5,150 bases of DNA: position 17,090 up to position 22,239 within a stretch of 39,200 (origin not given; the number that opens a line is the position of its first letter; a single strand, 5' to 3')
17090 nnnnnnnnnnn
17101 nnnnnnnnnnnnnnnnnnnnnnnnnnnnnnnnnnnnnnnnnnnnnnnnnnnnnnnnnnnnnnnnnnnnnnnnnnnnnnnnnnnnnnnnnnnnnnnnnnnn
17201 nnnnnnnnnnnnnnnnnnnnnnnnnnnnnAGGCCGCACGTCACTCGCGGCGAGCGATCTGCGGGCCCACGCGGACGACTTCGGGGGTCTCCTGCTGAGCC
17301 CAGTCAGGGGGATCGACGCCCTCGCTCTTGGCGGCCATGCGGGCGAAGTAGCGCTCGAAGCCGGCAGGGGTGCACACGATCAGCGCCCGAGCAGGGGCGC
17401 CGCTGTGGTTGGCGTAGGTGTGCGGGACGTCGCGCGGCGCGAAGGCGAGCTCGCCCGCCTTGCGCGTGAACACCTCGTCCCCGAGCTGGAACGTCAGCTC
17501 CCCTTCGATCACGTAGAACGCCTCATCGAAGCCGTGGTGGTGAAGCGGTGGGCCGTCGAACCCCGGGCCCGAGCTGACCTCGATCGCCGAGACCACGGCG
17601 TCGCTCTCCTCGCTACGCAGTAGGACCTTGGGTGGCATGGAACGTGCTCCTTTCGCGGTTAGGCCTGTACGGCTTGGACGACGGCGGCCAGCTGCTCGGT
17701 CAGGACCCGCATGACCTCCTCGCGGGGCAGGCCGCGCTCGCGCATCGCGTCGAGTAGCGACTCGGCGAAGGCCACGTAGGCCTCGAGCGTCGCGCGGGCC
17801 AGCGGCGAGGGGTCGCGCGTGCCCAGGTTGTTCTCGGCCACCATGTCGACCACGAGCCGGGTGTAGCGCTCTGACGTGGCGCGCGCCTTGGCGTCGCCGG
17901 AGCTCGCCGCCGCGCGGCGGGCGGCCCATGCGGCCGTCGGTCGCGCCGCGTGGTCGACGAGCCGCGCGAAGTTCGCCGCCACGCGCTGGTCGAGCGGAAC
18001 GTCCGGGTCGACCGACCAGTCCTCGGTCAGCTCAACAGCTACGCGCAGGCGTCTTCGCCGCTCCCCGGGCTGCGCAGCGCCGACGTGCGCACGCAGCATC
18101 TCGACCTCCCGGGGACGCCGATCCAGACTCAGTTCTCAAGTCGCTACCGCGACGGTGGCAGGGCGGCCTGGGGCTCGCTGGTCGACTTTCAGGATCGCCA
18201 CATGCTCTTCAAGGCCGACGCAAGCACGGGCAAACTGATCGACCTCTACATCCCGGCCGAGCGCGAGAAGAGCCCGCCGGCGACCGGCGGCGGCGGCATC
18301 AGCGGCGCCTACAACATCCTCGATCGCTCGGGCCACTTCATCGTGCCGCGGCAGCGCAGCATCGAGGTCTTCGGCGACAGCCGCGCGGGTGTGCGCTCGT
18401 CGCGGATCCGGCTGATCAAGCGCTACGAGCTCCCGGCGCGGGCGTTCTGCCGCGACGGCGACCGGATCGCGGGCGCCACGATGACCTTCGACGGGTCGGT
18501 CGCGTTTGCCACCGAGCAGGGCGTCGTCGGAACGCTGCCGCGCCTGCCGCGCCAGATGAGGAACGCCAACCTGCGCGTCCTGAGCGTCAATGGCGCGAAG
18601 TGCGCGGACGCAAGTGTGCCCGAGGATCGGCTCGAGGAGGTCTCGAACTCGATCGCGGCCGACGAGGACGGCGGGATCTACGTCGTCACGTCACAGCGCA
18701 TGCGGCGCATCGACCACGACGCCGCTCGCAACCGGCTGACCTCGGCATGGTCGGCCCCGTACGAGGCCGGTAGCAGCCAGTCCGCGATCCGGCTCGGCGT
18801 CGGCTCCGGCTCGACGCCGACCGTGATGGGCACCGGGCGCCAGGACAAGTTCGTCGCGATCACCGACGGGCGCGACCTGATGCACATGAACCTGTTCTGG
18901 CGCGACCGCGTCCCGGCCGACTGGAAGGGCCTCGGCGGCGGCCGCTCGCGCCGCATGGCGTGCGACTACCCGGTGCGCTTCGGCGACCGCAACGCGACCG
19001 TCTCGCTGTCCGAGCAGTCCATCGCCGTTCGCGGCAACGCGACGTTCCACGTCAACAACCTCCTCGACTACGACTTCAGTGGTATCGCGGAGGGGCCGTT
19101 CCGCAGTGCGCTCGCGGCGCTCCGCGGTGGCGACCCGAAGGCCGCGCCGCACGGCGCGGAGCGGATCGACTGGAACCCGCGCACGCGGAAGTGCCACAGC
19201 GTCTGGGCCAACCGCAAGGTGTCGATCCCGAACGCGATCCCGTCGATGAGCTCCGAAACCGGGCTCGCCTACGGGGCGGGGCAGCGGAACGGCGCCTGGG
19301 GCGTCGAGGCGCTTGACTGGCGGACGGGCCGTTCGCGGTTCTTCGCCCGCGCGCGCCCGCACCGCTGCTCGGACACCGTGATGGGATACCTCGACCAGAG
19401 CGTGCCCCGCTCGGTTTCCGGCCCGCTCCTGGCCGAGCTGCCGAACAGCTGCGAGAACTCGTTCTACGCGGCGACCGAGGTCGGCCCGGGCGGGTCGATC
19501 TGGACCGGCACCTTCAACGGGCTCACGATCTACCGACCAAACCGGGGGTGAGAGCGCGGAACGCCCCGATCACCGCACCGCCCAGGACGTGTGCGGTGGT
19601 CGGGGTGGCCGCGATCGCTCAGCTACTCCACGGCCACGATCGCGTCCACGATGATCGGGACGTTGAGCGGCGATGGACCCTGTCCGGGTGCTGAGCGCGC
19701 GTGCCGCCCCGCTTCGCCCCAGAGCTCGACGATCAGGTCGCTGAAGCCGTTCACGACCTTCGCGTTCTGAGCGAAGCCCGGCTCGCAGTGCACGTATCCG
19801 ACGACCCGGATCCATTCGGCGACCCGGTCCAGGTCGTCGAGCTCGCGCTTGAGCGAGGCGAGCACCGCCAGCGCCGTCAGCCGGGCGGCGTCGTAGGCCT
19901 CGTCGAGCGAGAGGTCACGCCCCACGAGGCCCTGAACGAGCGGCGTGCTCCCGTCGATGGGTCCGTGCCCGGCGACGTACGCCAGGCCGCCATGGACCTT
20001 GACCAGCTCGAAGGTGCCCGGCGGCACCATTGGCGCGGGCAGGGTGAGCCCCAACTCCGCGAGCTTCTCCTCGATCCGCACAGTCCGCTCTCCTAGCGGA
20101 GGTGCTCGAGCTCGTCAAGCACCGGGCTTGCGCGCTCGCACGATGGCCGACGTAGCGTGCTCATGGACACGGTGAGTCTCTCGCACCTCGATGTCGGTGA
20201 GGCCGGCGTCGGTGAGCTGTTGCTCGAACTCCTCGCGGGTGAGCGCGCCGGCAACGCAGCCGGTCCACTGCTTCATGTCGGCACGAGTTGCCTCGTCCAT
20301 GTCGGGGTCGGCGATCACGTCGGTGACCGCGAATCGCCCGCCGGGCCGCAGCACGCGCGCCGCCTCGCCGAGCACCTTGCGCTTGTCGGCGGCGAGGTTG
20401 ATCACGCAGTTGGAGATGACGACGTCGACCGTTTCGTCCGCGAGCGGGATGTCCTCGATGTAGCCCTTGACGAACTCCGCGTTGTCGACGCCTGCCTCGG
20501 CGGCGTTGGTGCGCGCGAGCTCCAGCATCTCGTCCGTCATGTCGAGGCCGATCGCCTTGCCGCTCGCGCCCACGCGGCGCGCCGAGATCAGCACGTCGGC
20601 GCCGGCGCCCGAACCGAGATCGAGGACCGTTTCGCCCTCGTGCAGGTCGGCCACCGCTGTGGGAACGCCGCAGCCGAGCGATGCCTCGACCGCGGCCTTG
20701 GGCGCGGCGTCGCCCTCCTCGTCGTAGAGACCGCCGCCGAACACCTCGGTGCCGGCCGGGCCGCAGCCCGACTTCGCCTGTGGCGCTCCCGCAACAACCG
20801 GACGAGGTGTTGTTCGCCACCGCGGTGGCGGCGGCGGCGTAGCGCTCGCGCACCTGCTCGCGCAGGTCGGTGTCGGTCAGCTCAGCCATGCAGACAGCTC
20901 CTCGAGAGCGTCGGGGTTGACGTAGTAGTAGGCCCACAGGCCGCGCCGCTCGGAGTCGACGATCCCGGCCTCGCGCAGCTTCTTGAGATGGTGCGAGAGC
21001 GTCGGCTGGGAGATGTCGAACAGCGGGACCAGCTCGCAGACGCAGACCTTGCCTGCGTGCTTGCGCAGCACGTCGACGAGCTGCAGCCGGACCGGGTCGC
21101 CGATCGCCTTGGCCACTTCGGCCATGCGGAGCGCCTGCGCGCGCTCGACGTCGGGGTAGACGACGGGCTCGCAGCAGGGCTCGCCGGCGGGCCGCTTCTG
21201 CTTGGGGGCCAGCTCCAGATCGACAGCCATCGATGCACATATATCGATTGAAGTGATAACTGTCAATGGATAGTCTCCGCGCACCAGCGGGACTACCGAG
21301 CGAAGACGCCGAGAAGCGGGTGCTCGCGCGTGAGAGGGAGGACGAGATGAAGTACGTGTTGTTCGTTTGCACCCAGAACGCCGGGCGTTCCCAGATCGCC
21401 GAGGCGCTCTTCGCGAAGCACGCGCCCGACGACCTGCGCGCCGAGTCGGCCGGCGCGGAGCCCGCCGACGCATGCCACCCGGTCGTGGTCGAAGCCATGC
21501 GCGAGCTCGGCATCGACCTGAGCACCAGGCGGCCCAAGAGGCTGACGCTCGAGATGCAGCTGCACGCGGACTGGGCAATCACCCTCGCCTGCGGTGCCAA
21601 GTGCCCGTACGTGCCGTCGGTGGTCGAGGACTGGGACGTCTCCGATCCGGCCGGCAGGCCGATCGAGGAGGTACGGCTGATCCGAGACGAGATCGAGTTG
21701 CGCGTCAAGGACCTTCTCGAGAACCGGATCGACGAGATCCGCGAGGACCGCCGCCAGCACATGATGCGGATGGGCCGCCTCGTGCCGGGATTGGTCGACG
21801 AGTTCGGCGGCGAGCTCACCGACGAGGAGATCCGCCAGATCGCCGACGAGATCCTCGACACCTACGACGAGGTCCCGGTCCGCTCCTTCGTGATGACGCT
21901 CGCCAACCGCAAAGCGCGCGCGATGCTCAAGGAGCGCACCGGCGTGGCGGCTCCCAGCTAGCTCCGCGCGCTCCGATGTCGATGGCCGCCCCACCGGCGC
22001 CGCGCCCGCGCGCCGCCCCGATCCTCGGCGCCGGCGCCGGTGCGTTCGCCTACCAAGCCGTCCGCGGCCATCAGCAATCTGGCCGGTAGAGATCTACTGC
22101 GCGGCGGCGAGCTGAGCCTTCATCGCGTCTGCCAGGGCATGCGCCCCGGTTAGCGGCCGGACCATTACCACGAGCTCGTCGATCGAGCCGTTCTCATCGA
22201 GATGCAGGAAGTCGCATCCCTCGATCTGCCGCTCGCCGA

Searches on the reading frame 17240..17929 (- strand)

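Call 82: search_protein_families(library=pfam, max_evalue=0.001, proteins=[window:17240-17929:-])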
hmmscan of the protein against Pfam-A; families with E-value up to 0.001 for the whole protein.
window:17240-17929:- (229 aa): 2 families
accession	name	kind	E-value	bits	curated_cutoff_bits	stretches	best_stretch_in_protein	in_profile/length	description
PF07883.17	Cupin_2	-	6.3e-16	58.3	27.2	1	122-185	7-69/70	Cupin domain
PF02311.25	AraC_binding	-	5.3e-07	29.9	21.1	1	128-185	18-74/135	AraC-like ligand binding domain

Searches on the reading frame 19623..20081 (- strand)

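Call 82: search_protein_families(library=pfam, max_evalue=0.001, proteins=[window:19623-20081:-])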
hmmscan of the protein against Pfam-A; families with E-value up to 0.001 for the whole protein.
window:19623-20081:- (152 aa): 1 family
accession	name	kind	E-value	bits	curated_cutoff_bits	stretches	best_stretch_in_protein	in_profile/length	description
PF14588.11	YjgF_endoribonc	-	2.2e-16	60.4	35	1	5-143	2-140/148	YjgF/chorismate_mutase-like, putative endoribonuclease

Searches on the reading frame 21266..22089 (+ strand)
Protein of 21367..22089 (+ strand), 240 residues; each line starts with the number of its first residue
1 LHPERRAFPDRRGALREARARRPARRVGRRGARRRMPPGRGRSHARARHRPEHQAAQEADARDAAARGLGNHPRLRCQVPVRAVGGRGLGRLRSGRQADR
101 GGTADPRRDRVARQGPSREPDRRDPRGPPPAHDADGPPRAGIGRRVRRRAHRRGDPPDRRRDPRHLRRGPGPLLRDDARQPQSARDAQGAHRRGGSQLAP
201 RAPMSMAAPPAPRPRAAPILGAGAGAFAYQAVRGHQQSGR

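Call 82: search_protein_families(library=pfam, max_evalue=0.001, proteins=[window:21367-22089:+, window:21266-21961:+])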
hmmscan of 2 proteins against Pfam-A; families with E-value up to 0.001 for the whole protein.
window:21367-22089:+ (240 aa): 0 families

window:21266-21961:+ (231 aa): 1 family
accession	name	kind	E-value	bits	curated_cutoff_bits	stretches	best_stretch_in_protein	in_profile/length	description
PF01451.26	LMWPc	-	1e-19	71.6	23.2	1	31-151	1-144/144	Low molecular weight phosphotyrosine protein phosphatase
